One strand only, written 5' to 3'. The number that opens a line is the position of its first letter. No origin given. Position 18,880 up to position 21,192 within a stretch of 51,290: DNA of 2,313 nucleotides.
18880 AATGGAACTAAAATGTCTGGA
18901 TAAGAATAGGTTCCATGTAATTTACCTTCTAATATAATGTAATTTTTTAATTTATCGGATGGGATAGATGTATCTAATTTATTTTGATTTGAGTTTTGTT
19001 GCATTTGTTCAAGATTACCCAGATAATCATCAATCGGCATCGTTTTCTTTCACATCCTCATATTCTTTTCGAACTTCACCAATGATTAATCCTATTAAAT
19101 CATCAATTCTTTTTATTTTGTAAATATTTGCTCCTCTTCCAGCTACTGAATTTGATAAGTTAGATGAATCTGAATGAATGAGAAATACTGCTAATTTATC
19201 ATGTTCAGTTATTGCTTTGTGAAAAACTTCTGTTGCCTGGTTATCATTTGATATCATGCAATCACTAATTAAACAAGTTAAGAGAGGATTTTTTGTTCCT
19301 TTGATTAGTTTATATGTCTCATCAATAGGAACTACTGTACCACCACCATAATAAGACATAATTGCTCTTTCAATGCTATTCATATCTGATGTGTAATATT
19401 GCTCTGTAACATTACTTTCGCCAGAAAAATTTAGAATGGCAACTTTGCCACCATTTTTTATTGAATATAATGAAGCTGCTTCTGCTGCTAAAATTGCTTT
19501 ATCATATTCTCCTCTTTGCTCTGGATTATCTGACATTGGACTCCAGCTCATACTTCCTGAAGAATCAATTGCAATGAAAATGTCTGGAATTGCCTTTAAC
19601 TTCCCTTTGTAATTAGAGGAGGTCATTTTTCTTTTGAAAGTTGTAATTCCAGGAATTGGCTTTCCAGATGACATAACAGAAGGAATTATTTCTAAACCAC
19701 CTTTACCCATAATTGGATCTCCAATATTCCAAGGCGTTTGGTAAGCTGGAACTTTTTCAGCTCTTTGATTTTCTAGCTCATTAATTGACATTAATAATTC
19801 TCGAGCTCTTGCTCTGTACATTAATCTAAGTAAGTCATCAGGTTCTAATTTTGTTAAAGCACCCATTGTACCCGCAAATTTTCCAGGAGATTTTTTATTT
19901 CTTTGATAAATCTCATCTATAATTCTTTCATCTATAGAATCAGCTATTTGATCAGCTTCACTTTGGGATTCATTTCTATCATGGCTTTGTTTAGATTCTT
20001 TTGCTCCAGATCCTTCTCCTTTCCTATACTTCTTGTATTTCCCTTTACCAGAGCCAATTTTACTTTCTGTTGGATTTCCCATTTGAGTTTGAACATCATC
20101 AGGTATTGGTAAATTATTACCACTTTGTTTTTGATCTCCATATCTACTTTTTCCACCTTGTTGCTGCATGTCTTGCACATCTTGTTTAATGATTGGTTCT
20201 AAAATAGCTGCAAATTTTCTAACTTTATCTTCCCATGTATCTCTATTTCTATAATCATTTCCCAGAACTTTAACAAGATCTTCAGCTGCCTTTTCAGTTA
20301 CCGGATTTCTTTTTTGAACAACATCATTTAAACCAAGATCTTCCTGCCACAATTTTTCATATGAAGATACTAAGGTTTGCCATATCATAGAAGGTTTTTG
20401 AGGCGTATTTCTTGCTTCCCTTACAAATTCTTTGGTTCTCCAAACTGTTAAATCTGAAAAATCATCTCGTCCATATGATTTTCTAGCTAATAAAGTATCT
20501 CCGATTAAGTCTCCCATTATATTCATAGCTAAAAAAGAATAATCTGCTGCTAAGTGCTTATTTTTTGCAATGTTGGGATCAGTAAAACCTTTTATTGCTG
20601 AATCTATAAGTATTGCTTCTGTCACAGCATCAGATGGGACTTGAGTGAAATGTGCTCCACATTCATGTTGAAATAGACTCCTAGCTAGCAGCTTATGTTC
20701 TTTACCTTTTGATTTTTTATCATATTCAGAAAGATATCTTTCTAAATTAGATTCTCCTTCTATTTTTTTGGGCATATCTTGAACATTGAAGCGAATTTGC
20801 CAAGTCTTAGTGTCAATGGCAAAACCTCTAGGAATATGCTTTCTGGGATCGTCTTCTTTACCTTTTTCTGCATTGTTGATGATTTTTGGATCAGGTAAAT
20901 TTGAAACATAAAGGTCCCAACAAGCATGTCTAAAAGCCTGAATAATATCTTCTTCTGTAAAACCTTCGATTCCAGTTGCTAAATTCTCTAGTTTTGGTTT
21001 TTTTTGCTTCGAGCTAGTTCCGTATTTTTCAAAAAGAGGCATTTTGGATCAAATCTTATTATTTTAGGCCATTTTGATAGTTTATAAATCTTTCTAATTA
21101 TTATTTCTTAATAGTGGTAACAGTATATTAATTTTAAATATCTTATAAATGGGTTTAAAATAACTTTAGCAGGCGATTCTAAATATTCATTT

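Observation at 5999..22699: Candidate novel system: MoxR AAA+ ATPase and vWA/MIDAS protein embedded in an array of 17 proteins sharing one N-terminal peptide (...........)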

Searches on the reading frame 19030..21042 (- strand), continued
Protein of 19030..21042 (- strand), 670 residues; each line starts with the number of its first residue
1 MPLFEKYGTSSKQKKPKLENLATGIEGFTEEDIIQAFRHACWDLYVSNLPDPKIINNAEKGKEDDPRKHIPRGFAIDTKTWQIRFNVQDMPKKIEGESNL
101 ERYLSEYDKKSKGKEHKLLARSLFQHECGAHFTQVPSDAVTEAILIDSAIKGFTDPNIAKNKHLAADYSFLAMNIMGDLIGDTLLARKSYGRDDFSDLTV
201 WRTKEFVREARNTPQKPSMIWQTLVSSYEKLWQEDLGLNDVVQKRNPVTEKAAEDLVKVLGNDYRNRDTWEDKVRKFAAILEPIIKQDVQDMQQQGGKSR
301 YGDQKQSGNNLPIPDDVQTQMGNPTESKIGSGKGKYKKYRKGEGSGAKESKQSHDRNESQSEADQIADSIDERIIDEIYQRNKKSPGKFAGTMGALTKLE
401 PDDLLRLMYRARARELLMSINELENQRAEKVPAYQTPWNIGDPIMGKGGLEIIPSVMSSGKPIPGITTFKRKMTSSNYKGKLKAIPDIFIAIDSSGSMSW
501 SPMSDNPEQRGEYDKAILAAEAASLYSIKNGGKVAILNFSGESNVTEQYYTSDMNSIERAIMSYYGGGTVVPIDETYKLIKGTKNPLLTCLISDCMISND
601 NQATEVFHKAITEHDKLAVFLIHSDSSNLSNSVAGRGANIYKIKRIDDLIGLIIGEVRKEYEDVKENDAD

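Call 64: fold_search(model_id=the predicted structure, library=pdb)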
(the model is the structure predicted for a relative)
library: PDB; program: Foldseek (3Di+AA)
matches with E <= 10: 582; with E <= 0.001: 18
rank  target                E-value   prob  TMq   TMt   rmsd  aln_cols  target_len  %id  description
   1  9pd4_E                1.4e-04  1.00  0.21  0.39   3.7       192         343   10  NER dual incision complex - DuIM (released 2026-02-18)
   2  5ivw_0                2.5e-04  1.00  0.21  0.63   4.3       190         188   10  Human core TFIIH bound to DNA within the PIC (released 2016-05-18)
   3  9pd3_E                2.6e-04  1.00  0.22  0.41   9.6       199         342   10  NER dual incision complex - DuIS (released 2026-02-18)
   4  8s05_B                3.0e-04  1.00  0.20  0.34   3.9       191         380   17  ArnAB complex an archaeal ortholog of the Sec23/24 core motif (released 2025-10-29)
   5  8pfd_B                3.2e-04  1.00  0.21  0.67   3.7       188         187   14  Crystal structure of binary complex between Aster yellows witches'-broom phytoplasma effector SAP05 and the von Willeb (released 2023-07-05)
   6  8ebu_E                3.4e-04  1.00  0.23  0.38   4.2       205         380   11  XPC release from Core7-XPA-DNA (Cy5) (released 2023-04-19)
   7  6m3y                  4.9e-04  1.00  0.22  0.18   5.1       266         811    9  Crystal structure of pilus adhesin, SpaC from Lactobacillus rhamnosus GG - open conformation (released 2020-07-29)
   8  9a88_D                4.9e-04  1.00  0.23  0.38   4.1       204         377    9  Structure of the pre-incision complex in nucleotide excision repair   (released 2024-10-09)
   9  8byq_4                5.1e-04  1.00  0.22  0.39   3.8       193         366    9  RNA polymerase II pre-initiation complex with the proximal +1 nucleosome (PIC-Nuc10W) (released 2023-05-03)
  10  4okr_B                5.4e-04  1.00  0.17  0.43   5.2       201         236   15  Structures of Toxoplasma gondii MIC2 (released 2014-03-19)
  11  8ebs_E                5.6e-04  1.00  0.22  0.40   3.7       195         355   11  Initial DNA-lesion (Cy5) binding by XPC and TFIIH (released 2023-04-19)
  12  8ebt_E                7.0e-04  1.00  0.22  0.36   3.7       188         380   12  XPA repositioning Core7 of TFIIH relative to XPC-DNA lesion (Cy5) (released 2023-04-19)
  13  4cr2_W                7.6e-04  1.00  0.21  0.60   4.4       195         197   13  Deep classification of a large cryo-EM dataset defines the conformational landscape of the 26S proteasome (released 2014-04-02)
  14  8jtk_B                8.0e-04  1.00  0.21  0.64   4.1       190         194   15  Structure of AYWB phytoplasma SAP05 recognizing AtRpn10 (released 2023-07-19)
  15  8ft6                  8.0e-04  1.00  0.20  0.48   4.6       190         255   13  The von Willebrand factor A domain of human capillary morphogenesis gene II, flexibly fused to the 1TEL crystallization  (released 2023-03-22)
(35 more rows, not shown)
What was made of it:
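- On vWA domain with MIDAS: Foldseek gives E 1e-4 to 1e-3 to TFIIH p44, Rpn10, the integrin I domain, ArnB and NorD (call 64).
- Closest known: Classical MoxR-vWA chaperone pairs. Same: Foldseek lists NorD among the matches to the vWA domain (call 64).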

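Call 78: search_dna_similar(query=window:19030-21042:-, collection=phages, mode=protein, max_evalue=0.001, max_rows=15)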
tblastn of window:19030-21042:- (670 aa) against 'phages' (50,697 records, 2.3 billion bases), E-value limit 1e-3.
No match.
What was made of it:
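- Closest known: Jumbo-phage MoxR AAA+ plus metallopeptidase-vWA pair. Different: No sequence similarity to phage records is detectable (call 78).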

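Call 88: search_protein_families(library=ncbifam, max_evalue=0.01, proteins=[window:19030-21042:-])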
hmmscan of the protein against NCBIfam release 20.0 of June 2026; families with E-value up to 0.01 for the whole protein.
window:19030-21042:- (670 aa): 0 families

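Call 89: search_protein_families(library=padloc, max_evalue=0.01, proteins=[window:19030-21042:-])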
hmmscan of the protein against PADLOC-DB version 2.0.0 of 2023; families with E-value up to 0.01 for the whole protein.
window:19030-21042:- (670 aa): 0 families

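Call 106: search_protein_families(library=phrogs, max_evalue=0.01, proteins=[window:19030-21042:-])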
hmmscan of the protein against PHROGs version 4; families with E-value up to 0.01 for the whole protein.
window:19030-21042:- (670 aa): 0 families

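Call 108: find_related_loci(query=A2, collection=viral_contigs, flank=10000)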
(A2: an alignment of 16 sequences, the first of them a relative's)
Query A2 (670 aa) in viral_contigs; peptide patterns used: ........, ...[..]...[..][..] (x = any residue, [..] = any of these).
96 stretches matched a pattern, but none encodes a relative of the query by tblastn (E <= 1e-3).

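Call 112: find_encoding_contigs(protein=P0059, flank=10000, max_places=1)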
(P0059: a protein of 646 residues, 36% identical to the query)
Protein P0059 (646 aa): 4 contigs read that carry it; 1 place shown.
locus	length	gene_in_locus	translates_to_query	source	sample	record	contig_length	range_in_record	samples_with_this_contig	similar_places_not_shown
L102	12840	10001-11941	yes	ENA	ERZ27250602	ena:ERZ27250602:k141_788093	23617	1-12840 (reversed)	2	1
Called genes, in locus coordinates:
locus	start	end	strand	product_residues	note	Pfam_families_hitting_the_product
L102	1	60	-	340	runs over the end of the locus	-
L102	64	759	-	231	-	PF00005:ABC_tran, PF02463:SMC_N (faint)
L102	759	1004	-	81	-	-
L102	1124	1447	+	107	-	PF04266:ASCH (weak)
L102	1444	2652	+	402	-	PF01136:Peptidase_U32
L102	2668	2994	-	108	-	-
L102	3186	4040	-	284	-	PF01207:Dus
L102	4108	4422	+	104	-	-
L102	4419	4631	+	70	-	-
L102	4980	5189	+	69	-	-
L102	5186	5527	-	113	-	-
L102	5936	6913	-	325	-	PF01047:MarR (faint), PF13404:HTH_AsnC-type, PF13412:HTH_24, PF01037:AsnC_trans_reg (faint), PF13404:HTH_AsnC-type, PF13412:HTH_24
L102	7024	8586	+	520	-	PF07728:AAA_5, PF07726:AAA_3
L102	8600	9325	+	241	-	-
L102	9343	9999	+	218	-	-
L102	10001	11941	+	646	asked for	-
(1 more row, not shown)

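Call 114: find_encoding_contigs(protein=P0051, flank=10000, max_places=1)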
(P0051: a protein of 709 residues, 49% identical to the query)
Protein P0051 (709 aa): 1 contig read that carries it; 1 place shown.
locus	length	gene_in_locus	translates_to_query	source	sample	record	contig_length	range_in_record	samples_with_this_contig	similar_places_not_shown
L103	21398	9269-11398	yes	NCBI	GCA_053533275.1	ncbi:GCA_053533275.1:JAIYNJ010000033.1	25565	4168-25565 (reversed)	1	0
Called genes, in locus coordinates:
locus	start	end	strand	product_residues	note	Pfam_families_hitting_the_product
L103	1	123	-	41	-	?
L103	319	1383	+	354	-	PF04055:Radical_SAM, PF08608:Wyosine_form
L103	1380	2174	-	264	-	PF24762:TPR_IF140-IFT172 (weak), PF00637:Clathrin (faint), PF13424:TPR_12 (faint), PF13428:TPR_14 (faint), PF13176:TPR_7 (faint), PF13181:TPR_8 (faint)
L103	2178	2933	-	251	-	PF07719:TPR_2 (faint), PF00515:TPR_1 (faint), PF13181:TPR_8 (faint)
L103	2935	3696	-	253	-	-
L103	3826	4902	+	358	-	PF27233:MJ0711_N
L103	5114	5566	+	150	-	-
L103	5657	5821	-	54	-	-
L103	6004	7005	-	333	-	PF03136:Pup_ligase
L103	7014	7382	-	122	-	PF03136:Pup_ligase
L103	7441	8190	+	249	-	PF00849:PseudoU_synth_2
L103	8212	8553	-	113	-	-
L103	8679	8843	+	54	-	PF02348:CTP_transf_3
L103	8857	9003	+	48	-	-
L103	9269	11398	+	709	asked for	-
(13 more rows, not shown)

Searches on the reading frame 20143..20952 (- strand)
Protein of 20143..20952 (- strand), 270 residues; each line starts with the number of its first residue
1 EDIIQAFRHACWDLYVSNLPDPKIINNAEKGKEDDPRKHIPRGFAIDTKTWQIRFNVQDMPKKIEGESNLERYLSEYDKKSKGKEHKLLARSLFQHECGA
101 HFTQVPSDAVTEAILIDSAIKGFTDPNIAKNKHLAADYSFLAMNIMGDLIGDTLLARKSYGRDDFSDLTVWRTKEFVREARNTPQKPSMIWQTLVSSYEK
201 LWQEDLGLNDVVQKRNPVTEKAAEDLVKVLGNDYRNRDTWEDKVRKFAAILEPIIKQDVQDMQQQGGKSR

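Call 103: search_solved_structures(query=A7, max_evalue=10, show_alignments=3)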
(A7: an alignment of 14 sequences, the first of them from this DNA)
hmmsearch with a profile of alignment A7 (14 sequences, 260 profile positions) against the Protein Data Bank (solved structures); distinct sequences matched with E-value up to 10: 2.
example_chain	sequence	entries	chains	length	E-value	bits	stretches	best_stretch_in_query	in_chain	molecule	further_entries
8e55_A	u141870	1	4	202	0.75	12.6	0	151-219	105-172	SG135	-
21vl_E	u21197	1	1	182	0.83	12.4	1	144-192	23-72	Phi92_gp126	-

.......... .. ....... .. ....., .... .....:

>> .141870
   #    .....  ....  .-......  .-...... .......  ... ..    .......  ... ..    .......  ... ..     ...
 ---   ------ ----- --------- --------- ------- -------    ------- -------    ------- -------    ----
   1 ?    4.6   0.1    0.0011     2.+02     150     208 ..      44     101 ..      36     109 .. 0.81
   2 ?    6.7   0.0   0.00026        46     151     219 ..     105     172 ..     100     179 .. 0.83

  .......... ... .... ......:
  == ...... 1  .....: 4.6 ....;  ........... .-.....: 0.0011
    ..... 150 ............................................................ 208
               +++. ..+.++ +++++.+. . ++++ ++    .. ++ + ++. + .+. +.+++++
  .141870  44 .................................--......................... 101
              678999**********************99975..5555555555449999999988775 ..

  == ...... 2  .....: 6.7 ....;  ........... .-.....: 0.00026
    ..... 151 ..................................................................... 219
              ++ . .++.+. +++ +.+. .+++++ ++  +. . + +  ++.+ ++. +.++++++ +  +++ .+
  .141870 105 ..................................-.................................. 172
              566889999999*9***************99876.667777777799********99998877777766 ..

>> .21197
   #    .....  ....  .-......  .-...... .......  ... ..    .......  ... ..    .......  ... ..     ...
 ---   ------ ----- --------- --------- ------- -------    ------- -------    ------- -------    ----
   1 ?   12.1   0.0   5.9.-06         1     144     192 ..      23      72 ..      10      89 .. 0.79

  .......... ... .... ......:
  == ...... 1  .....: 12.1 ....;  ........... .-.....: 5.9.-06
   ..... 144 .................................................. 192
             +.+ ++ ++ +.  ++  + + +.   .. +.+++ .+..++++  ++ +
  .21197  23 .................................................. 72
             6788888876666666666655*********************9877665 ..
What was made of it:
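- Tried and rejected: Profiles of the domain alone found nothing in PDB (call 103).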
